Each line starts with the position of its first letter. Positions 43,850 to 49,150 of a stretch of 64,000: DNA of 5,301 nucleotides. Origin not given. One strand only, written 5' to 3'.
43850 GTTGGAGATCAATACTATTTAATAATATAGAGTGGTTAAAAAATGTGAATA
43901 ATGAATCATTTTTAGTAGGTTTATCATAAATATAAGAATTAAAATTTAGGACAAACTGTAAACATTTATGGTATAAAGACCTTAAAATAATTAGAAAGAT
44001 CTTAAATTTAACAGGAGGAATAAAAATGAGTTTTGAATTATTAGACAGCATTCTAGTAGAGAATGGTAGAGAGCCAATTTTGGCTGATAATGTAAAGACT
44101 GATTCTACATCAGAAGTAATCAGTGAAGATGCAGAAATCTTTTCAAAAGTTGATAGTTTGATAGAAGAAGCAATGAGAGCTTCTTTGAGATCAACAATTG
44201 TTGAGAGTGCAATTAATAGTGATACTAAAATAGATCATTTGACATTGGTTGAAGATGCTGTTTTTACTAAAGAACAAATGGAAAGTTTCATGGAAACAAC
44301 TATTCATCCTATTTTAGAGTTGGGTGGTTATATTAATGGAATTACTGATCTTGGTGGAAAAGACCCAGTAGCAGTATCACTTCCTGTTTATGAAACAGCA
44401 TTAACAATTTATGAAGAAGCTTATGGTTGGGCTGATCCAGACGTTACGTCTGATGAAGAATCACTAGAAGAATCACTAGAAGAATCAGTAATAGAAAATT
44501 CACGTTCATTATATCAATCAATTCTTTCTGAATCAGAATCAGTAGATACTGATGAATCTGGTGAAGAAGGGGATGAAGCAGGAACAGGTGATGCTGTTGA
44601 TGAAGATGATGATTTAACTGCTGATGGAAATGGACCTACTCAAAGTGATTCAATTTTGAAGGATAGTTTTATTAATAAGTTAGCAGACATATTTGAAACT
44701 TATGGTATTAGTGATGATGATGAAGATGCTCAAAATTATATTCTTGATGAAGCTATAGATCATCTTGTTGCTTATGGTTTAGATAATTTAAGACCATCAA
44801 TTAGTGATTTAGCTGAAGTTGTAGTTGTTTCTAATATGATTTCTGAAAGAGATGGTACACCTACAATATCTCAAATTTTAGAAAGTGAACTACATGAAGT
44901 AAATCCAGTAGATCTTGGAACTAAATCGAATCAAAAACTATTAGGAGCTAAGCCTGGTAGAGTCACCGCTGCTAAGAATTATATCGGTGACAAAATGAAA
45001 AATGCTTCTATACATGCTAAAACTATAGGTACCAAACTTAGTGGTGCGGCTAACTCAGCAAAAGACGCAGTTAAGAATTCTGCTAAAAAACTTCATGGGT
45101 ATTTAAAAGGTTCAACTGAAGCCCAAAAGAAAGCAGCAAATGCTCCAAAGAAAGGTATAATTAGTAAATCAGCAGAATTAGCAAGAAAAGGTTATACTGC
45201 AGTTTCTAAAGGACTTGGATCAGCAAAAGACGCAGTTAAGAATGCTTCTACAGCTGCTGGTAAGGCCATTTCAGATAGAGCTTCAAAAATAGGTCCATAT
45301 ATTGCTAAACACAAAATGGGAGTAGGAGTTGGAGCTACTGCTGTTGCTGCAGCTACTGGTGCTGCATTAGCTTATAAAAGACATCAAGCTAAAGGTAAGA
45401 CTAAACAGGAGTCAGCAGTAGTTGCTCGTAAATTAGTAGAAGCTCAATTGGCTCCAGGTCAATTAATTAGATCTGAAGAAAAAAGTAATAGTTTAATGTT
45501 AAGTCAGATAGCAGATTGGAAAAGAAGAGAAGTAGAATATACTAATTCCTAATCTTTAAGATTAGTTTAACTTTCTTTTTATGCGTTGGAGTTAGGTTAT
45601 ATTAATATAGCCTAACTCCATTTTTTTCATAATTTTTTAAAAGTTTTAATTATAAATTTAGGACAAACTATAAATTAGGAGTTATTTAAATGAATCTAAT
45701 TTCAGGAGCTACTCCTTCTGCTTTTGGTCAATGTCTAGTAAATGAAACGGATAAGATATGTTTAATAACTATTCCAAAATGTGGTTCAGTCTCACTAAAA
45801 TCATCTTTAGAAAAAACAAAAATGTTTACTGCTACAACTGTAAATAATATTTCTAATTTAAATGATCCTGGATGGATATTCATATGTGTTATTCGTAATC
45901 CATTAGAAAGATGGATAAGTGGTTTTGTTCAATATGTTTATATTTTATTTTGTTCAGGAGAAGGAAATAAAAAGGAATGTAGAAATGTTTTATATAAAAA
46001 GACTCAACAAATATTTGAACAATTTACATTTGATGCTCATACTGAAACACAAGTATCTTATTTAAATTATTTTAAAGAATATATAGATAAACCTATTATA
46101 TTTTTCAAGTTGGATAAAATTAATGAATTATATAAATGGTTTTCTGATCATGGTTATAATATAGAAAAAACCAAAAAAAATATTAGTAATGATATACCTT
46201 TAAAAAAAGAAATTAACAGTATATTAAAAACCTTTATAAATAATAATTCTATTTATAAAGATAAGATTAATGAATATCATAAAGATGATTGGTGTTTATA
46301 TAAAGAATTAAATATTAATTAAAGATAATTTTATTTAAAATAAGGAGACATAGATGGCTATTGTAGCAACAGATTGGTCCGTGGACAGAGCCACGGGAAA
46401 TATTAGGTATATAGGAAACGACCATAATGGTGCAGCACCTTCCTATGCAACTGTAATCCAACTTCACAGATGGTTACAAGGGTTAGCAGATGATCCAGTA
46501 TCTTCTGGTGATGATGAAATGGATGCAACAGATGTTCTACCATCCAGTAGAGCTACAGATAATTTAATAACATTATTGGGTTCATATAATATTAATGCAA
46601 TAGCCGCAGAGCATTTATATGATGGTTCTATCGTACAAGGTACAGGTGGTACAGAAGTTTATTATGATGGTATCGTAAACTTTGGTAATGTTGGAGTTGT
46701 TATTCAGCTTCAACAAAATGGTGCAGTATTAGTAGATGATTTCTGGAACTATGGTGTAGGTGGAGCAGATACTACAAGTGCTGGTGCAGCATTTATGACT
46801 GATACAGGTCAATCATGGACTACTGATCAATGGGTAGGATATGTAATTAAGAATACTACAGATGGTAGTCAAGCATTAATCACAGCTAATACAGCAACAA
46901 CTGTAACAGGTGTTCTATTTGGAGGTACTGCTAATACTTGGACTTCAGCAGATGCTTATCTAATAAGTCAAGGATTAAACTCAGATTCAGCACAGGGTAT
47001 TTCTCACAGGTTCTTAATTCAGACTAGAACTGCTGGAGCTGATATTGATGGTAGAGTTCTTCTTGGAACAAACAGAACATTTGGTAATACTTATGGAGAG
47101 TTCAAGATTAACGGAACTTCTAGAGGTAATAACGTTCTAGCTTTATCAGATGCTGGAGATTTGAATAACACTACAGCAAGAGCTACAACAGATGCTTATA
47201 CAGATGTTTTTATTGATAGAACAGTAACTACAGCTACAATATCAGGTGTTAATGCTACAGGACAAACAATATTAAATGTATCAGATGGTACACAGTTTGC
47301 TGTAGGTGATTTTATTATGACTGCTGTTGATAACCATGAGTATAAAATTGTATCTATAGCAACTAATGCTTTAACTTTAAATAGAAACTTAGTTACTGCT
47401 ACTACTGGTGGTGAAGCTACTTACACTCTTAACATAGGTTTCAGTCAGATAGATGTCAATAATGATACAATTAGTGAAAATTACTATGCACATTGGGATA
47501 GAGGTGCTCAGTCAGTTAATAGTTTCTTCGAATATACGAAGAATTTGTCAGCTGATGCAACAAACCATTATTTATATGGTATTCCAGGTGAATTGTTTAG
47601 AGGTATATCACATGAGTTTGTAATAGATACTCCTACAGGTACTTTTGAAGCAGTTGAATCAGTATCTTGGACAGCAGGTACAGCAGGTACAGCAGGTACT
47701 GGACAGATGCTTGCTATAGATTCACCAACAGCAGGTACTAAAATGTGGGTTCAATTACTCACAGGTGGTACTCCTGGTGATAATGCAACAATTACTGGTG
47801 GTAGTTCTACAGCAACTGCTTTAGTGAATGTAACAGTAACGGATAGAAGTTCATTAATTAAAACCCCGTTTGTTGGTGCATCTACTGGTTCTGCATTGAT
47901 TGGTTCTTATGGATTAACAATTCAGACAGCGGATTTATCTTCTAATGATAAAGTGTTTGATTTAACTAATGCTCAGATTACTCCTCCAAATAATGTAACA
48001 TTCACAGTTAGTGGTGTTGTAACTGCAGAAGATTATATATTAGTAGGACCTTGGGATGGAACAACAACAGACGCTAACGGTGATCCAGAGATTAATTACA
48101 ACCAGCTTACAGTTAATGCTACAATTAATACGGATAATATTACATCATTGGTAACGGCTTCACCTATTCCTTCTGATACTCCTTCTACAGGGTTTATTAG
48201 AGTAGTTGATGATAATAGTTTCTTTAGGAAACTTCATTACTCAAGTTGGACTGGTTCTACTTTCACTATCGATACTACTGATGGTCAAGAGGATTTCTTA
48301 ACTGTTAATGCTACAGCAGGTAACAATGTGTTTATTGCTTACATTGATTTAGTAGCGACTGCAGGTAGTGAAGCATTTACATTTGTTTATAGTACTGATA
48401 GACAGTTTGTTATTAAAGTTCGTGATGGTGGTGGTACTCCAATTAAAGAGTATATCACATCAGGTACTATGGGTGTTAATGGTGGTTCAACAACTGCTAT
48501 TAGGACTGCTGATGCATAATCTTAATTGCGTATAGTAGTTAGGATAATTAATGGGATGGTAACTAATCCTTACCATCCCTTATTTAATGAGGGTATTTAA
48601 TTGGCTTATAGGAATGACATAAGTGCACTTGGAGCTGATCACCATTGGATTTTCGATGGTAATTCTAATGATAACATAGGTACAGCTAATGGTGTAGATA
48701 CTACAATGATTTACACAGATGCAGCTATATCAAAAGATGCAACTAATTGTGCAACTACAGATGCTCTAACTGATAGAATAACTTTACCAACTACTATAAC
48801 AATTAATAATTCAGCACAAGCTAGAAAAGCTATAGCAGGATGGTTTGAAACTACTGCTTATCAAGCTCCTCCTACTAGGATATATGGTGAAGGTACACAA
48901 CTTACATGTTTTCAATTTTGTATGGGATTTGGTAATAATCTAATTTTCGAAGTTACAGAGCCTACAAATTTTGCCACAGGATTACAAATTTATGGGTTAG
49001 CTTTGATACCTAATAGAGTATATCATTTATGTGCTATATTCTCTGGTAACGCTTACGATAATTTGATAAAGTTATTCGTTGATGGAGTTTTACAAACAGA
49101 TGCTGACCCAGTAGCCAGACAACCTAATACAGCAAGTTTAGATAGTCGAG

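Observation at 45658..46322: Sulfotransferase-like gene as a monocistronic late transcription unit inside the virion-structural module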

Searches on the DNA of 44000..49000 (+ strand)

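Call 6: search_dna_similar(query=window:44000-49000:+, collection=phages, mode=near, max_rows=20)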
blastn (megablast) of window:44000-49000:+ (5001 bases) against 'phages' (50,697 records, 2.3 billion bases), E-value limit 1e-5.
No match.

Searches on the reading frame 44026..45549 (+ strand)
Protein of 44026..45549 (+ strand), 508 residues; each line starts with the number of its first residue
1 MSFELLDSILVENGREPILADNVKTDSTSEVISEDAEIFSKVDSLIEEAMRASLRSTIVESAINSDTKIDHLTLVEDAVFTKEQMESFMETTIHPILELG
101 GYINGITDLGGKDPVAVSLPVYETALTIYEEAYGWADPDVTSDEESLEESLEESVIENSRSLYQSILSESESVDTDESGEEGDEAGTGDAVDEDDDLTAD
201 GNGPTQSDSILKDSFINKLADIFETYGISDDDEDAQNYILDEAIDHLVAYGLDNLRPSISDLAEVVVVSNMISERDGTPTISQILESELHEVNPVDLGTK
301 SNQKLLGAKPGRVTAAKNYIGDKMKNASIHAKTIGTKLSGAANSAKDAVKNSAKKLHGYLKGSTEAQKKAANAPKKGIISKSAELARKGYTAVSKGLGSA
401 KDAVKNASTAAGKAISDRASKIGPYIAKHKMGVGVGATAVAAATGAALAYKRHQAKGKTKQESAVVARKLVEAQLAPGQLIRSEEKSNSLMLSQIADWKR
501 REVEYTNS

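Call 11: search_protein_families(library=phrogs, proteins=[window:44026-45549:+], max_evalue=0.001)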
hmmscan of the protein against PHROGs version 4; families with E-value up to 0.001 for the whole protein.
window:44026-45549:+ (508 aa): 0 families

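Call 12: search_protein_families(library=pfam, proteins=[window:44026-45549:+], max_evalue=0.001)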
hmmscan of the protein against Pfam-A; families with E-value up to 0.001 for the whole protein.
window:44026-45549:+ (508 aa): 0 families

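Call 68: search_dna_similar(query=window:44026-45549:+, collection=phages, mode=protein, max_rows=12, max_evalue=0.001)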
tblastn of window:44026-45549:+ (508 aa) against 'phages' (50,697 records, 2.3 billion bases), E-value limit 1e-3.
No match.
